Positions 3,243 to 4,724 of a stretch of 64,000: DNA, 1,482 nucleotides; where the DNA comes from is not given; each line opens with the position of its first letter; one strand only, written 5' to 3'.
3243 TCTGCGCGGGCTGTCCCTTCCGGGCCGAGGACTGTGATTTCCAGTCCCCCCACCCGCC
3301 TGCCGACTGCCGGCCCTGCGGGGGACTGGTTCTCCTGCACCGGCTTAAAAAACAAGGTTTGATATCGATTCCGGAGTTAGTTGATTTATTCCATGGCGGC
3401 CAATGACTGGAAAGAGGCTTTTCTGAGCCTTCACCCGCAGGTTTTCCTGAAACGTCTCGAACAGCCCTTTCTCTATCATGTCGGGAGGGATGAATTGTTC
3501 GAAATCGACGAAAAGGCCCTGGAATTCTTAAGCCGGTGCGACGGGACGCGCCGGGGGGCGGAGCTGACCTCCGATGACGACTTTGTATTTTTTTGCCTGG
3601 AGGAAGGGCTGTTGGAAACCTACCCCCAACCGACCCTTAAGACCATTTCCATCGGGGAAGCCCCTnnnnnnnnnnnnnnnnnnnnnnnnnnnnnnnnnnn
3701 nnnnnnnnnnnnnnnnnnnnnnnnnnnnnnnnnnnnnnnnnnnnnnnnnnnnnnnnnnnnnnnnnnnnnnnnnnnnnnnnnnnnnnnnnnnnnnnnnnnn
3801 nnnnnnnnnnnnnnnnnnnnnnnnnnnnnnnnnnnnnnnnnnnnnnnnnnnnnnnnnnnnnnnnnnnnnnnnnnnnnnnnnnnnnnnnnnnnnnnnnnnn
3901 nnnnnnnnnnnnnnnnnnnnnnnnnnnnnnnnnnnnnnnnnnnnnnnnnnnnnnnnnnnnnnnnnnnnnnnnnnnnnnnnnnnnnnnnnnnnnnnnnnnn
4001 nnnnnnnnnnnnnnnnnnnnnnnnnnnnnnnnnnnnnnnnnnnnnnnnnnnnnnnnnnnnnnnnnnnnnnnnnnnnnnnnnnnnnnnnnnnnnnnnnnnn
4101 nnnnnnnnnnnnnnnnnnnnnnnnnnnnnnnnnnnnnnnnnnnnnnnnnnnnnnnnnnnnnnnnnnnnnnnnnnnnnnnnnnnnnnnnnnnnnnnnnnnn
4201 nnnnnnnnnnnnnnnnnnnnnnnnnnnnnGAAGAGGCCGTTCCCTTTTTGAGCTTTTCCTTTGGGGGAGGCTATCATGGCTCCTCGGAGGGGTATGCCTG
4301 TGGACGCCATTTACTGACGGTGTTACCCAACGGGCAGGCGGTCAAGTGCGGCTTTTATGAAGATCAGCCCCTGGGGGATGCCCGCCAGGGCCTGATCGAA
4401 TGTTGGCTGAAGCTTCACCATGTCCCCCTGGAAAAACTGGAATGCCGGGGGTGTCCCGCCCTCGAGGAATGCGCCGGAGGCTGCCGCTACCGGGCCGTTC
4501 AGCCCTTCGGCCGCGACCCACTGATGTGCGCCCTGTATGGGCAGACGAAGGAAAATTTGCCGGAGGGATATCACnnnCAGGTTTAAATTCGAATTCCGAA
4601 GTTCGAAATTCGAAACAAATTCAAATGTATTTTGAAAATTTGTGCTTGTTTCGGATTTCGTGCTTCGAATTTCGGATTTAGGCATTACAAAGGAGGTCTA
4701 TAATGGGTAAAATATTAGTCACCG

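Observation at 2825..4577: Candidate RiPP cassette: 20-aa Lys/Cys-rich peptide gene + Cys-rich protein + RRE-fused radical SAM/SPASM enzyme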

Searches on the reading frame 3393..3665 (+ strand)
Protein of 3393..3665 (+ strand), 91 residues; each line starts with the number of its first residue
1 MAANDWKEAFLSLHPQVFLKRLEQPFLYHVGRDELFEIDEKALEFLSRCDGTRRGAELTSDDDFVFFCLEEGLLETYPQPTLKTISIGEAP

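Call 43: search_solved_structures(query=A3, max_evalue=10, show_alignments=3)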
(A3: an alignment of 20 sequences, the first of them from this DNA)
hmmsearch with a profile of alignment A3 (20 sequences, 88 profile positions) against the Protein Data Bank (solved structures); distinct sequences matched with E-value up to 10: 3.
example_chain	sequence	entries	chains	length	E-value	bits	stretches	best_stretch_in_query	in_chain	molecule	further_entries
5f8v_A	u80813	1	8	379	1.8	11.5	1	53-74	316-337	Aminotransferase, class V family protein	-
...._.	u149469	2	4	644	2.3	11.1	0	18-46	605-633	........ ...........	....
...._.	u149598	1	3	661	2.7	10.9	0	18-55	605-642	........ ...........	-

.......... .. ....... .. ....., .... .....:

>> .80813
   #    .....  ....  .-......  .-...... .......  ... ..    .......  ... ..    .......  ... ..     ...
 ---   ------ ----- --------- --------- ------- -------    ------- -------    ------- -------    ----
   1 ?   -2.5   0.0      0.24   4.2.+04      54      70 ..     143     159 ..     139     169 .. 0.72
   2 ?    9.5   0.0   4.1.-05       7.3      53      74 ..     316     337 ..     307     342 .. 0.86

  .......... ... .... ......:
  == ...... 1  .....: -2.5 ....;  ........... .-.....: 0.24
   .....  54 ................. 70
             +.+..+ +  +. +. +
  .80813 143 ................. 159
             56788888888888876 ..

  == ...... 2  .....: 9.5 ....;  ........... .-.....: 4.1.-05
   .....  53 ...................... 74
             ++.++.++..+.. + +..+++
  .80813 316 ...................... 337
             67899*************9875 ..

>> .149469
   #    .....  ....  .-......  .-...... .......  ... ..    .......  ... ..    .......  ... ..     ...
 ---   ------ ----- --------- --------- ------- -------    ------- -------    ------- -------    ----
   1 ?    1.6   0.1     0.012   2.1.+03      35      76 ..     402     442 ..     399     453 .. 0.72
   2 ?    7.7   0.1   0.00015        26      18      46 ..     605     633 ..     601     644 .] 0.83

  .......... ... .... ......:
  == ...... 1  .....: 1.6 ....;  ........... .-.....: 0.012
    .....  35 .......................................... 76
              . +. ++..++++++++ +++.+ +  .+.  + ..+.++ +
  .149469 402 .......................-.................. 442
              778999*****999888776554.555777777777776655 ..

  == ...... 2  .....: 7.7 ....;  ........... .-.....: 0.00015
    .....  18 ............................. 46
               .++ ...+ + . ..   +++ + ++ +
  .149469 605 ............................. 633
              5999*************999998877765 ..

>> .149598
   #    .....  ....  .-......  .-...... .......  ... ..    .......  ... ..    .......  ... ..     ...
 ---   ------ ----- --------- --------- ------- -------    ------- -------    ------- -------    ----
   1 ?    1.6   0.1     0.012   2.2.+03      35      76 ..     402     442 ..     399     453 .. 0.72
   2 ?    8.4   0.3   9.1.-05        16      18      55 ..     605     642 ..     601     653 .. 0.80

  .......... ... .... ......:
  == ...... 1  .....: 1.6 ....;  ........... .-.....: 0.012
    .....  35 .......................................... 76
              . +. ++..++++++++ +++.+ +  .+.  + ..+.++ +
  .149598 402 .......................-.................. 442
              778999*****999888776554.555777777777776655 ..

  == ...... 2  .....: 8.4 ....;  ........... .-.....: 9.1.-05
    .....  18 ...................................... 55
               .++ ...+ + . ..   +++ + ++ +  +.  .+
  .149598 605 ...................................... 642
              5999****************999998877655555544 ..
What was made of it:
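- On RRE / PqqD-like recognition element (PF05402): A profile search against PDB sequences found nothing relevant (call 43).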

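Call 44: search_protein_families(library=pfam, alignment_id=A3, max_evalue=10)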
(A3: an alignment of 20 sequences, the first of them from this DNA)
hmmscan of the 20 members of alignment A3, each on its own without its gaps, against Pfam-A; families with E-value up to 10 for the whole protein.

A. member 1, seq(91 aa): 0 families

B. families by the number of members that match (of 20 scanned): 7 families
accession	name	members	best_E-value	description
PF05553.16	DUF761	2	0.014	Cotton fibre expressed protein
PF17345.7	DUF5375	1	0.14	Family of unknown function (DUF5375)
PF12799.13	LRR_4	1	0.14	Leucine Rich repeats (2 copies)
PF20978.2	Gta3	1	0.16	Glutamyl-tRNA amidotransferase complex subunit Gta3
PF05402.18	PqqD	1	0.26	Coenzyme PQQ synthesis protein D (PqqD)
PF17478.7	VP4_helical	1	0.3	Rotavirus VP4 helical domain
PF21730.2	Vma22_CCDC115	1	0.31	Vma22/CCDC115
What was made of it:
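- On RRE / PqqD-like recognition element (PF05402): Only 1 of 20 diverse N-terminal domains hits, at E=0.26 (call 44).
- Closest known: SuiB/StrB. Different: The recognition domain is not detectable by sequence (calls 43, 44).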

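Call 66: search_protein_families(library=ncbifam, alignment_id=A3, max_evalue=10)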
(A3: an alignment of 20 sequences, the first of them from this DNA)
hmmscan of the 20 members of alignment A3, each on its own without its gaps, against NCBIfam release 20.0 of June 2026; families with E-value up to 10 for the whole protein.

A. member 1, seq(91 aa): 0 families

B. families by the number of members that match (of 20 scanned): 3 families
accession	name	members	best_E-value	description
NF038044.1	act_def_assoc_B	2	0.0047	actinodefensin-associated protein B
NF004690.0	PRK06032.1-1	1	0.093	flagellar assembly protein H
NF007757.0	PRK10438.1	1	0.15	amidohydrolase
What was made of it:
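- Tried and rejected: The profile of the N-terminal domain against PDB sequences, Pfam and NCBIfam gave no credible RRE hit (calls 43, 44, 66).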

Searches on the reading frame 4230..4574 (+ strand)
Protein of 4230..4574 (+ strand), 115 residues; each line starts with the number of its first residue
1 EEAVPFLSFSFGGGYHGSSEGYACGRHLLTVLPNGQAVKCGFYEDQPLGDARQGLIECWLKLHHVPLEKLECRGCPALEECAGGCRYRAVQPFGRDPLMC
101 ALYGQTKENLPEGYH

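Call 67: search_protein_families(library=ncbifam, proteins=[window:4230-4574:+], max_evalue=1)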
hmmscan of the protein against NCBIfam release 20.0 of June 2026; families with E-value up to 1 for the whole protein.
window:4230-4574:+ (115 aa): 12 families
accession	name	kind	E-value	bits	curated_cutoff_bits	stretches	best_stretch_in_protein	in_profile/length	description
TIGR04085.1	rSAM_more_4Fe4S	domain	2.6e-08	34.2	27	1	24-91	1-80/93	SPASM domain-containing protein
TIGR04136.1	rSAM_FibroRumin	equivalog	0.0016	17.4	400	1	59-90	394-423/458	FibroRumin system radical SAM peptide maturase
TIGR04303.1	GeoRSP_rSAM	equivalog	0.0038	16.8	400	1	20-90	236-311/325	GeoRSP system radical SAM/SPASM protein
TIGR04463.1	rSAM_vs_C_rich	equivalog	0.021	13.6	525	1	62-90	371-399/438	TIGR04463 family radical SAM/SPASM RiPP maturase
TIGR04304.1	GeoRSP_SPASM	equivalog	0.042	13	300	1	71-89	260-278/293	GeoRSP system SPASM domain protein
TIGR04064.1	rSAM_nif11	equivalog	0.059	12.1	518.7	1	47-108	362-427/459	nif11-like peptide radical SAM maturase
NF038042.1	actinodefensin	subfamily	0.082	13.5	65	1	64-88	25-51/69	actinodefensin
TIGR04083.1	rSAM_pep_methan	hypoth_equivalog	0.088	11.7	300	1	70-93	295-318/376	TIGR04083 family peptide-modifying radical SAM enzyme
TIGR03906.1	quino_hemo_SAM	equivalog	0.098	11.3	453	1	27-94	350-423/467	quinohemoprotein amine dehydrogenase maturation protein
NF038107.1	rSAM_NF038107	equivalog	0.16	10.7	600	1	62-86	377-401/444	Cys-every-fifth radical SAM/SPASM peptide maturase CefB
TIGR04334.1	rSAM_Clo7bot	equivalog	0.23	10.1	600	1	64-90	384-410/440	radical SAM/SPASM domain Clo7bot peptide maturase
TIGR03974.1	rSAM_six_Cys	equivalog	0.38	9.5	425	1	21-90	346-421/451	thioether cross-link-forming SCIFF peptide maturase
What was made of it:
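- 4299..4577 (+): SPASM domain with seven invariant Cys (C303, C319, C351, C354, C360, C364, C379), plus the C-terminal tail. TIGR04085 scores 34.2 bits against a cutoff of 27 (call 67).
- On SPASM subfamily (TIGR04085 / PF13186): TIGR04085 scores 34.2 bits against a cutoff of 27 on residues 303-370 (call 67).
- Closest known: SCIFF peptides and their maturases. Different: The SCIFF maturase model scores 9.5 bits against a cutoff of 425 (call 67).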
